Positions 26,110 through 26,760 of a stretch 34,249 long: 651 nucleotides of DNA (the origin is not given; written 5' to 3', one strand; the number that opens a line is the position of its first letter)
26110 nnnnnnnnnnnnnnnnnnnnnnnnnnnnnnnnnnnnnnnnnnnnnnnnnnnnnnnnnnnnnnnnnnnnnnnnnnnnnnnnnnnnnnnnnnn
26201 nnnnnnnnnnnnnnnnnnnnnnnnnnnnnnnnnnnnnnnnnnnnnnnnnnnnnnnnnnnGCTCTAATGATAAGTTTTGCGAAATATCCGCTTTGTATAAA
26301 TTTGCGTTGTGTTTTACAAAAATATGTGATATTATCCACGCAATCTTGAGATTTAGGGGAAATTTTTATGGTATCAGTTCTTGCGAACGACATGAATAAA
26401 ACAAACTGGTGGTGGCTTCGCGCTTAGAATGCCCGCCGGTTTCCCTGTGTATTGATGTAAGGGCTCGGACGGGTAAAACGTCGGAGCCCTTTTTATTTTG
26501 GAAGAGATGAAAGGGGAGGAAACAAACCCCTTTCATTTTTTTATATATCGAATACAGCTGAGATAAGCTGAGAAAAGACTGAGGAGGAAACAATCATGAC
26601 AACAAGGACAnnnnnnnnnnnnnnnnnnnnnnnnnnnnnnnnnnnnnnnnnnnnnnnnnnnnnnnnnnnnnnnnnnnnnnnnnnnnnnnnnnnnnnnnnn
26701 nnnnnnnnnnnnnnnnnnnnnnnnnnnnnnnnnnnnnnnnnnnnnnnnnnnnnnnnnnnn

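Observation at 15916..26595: Recurrent design: three amino-acid-specific leader-peptide attenuators within 11 kb, all attached to uptake/salvage genes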

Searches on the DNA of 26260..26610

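Call 63: search_rna_families(source=window, start=26260, end=26610, threshold=evalue, max_evalue=10)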
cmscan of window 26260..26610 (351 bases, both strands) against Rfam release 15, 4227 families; matches with E-value up to 10: 11.
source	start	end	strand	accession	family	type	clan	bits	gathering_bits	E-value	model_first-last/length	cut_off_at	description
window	26452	26548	+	RF02058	STnc400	Gene;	-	18.1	80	0.46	1-125/125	no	Gammaproteobacterial sRNA STnc400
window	26462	26532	-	RF02822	Srn266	Gene; sRNA;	-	17.5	63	2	1-112/112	no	Streptococcus RNA 266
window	26489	26575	+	RF03531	n00280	Gene; sRNA;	-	17.4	65.2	4.1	1-101/101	no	Clostridioides difficile sRNA included into helicase gene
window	26292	26351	+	RF02294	TtnuCD18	Gene; snRNA; snoRNA; CD-box;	-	17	55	9.5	1-58/58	no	Tetrahymena snoRNA TtnuCD18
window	26440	26496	-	RF01730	Termite-leu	Cis-reg;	-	16.1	51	0.69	1-78/78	no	Termite-leu RNA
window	26531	26584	+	RF00979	mir-553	Gene; miRNA;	-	16.1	82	3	1-62/62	no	mir-553 microRNA precursor family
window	26492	26553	+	RF04164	MIR1507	Gene; miRNA;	-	15.7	73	0.93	1-107/107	no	MIR1507 microRNA precursor family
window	26456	26501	+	RF00489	ctRNA_p42d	Gene; antisense;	-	15.3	50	1.7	1-46/46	no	ctRNA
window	26509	26535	+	RF00617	cHP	Cis-reg;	CL00129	14.5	40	2.3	17-40/45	no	Flavivirus capsid hairpin cHP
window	26265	26353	+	RF02474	GlsR5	Gene; snRNA; snoRNA; CD-box;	-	14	100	0.81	1-89/89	no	Small nucleolar RNA GlsR5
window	26396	26493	+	RF02552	RcsR1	Gene; sRNA;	-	12.2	60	7.1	1-96/96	no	RcsR1 sRNA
